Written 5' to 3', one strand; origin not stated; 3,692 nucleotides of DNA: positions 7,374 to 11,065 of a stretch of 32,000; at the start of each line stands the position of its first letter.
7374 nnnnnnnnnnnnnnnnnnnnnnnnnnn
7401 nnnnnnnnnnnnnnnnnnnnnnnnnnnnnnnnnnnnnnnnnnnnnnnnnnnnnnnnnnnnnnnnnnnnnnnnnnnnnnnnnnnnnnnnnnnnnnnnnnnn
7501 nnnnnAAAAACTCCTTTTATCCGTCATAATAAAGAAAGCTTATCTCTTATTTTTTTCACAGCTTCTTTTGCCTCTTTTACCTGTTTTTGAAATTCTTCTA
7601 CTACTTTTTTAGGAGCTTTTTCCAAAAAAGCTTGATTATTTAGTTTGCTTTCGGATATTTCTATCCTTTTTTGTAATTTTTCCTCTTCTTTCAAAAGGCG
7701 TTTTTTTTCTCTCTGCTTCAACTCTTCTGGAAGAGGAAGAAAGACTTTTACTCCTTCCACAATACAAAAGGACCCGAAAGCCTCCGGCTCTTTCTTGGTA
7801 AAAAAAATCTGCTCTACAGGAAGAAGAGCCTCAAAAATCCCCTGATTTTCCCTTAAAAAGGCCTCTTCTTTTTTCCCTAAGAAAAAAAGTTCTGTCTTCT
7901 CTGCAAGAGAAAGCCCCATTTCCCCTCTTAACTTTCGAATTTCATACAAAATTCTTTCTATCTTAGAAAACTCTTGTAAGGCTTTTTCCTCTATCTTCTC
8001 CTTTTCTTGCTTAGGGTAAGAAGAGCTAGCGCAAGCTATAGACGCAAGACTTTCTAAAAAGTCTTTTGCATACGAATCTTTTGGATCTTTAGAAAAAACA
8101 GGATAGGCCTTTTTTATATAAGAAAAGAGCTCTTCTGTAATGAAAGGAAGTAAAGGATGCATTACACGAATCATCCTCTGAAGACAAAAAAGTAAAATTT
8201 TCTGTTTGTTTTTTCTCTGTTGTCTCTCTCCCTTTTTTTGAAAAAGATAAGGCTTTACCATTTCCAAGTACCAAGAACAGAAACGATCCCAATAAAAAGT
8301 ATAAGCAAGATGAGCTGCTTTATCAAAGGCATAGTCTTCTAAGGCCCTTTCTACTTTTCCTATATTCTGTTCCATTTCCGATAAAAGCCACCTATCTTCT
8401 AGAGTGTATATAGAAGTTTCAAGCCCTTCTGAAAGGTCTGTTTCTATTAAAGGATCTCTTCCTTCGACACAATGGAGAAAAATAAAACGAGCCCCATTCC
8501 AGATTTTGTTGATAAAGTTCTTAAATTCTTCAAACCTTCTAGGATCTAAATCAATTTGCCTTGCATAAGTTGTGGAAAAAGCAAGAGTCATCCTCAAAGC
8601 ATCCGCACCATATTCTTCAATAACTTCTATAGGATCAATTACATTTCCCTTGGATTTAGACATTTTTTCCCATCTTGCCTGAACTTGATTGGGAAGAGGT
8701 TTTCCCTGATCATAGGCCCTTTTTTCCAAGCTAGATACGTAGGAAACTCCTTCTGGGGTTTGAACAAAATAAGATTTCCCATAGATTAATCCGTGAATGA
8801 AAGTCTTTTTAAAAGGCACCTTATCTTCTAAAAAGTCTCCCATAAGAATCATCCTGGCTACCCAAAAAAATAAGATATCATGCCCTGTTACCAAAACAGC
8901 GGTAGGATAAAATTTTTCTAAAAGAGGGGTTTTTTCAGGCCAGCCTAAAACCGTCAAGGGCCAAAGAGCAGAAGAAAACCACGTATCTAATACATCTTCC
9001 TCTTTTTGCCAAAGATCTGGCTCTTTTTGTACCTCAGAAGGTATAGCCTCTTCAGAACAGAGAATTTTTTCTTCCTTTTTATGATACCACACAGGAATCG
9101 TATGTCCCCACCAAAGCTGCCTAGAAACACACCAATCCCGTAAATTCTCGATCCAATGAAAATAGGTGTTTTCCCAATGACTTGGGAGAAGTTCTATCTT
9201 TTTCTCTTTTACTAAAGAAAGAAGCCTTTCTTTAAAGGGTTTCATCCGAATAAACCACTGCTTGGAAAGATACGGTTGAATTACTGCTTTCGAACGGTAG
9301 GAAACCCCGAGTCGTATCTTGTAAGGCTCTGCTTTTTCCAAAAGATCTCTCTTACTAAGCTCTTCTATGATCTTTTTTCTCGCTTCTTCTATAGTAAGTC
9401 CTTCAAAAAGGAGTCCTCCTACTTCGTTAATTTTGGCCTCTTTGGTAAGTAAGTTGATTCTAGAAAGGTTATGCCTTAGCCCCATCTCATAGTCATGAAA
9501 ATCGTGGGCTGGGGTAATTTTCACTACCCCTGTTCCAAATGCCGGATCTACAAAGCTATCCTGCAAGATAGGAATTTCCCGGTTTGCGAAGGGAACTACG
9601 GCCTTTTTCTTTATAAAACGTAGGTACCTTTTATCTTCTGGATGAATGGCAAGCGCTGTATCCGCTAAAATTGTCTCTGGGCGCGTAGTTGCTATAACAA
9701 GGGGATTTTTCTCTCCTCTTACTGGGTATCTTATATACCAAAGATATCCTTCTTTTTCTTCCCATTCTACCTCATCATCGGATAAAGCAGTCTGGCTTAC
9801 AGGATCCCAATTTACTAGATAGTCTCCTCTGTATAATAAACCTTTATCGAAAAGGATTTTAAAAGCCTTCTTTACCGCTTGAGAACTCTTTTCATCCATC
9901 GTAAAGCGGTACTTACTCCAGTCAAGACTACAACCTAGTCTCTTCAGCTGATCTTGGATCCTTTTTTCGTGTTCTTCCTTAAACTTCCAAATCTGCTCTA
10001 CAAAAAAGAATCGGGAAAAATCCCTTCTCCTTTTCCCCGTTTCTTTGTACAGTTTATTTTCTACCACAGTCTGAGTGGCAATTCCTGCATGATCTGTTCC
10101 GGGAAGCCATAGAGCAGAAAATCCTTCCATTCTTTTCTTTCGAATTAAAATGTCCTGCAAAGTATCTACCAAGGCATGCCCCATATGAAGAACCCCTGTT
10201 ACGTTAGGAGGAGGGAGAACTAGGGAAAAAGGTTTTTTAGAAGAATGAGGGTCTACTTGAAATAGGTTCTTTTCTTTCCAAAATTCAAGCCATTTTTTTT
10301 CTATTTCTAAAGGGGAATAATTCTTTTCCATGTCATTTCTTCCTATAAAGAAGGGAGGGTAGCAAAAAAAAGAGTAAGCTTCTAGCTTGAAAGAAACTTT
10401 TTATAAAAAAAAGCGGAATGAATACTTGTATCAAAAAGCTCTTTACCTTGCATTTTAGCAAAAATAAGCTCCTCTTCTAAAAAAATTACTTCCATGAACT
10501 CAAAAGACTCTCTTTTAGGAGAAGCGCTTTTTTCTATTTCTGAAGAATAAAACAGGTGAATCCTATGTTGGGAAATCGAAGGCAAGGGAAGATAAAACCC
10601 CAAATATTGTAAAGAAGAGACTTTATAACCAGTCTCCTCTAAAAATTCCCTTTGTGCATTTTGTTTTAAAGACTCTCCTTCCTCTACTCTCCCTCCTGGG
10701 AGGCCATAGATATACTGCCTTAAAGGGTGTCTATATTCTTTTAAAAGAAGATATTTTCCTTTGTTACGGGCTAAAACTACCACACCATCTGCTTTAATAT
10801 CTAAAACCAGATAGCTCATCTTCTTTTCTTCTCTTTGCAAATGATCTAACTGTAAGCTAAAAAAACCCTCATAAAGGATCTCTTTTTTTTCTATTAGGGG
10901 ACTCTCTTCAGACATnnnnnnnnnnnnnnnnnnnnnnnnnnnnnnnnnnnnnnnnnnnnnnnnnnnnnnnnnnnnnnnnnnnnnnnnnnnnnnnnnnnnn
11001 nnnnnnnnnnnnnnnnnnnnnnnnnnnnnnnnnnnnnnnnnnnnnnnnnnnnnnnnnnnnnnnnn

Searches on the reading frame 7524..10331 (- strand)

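Call 9: search_protein_families(library=pfam, proteins=[window:7524-10331:-], max_evalue=0.001)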
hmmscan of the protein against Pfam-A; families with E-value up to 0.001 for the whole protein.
window:7524-10331:- (935 aa): 5 families
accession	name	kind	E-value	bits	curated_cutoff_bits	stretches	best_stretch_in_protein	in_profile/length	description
PF00133.28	tRNA-synt_1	-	3.4e-130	435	22.7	2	13-517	1-369/414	tRNA synthetases class I (I, L, M and V)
PF08264.19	Anticodon_1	-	8.1e-32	110.6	25.1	1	646-814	1-145/148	Anticodon-binding domain of tRNA ligase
PF09334.17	tRNA-synt_1g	-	4.6e-23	82.1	20.1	3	43-189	9-136/391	tRNA synthetases class I (M)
PF10458.14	Val_tRNA-synt_C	-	6e-11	42.9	25.9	1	874-934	4-64/66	Valyl tRNA synthetase tRNA binding arm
PF13603.12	tRNA-synt_1_2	-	3.4e-07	30.4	25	1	241-299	86-144/185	Leucyl-tRNA synthetase, editing domain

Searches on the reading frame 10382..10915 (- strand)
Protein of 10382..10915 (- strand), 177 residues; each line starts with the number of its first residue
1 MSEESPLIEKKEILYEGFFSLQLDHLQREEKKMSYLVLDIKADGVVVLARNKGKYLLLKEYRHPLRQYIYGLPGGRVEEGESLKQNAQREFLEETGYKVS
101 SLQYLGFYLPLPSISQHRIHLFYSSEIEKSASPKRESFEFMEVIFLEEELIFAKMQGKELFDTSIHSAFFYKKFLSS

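Call 9: search_protein_families(library=pfam, proteins=[window:10382-10915:-], max_evalue=0.001)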
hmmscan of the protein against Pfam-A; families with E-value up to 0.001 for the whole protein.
window:10382-10915:- (177 aa): 1 family
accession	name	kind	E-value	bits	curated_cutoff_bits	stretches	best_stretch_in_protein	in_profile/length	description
PF00293.34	NUDIX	-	5.2e-17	62.6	21.1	1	44-150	7-118/134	NUDIX domain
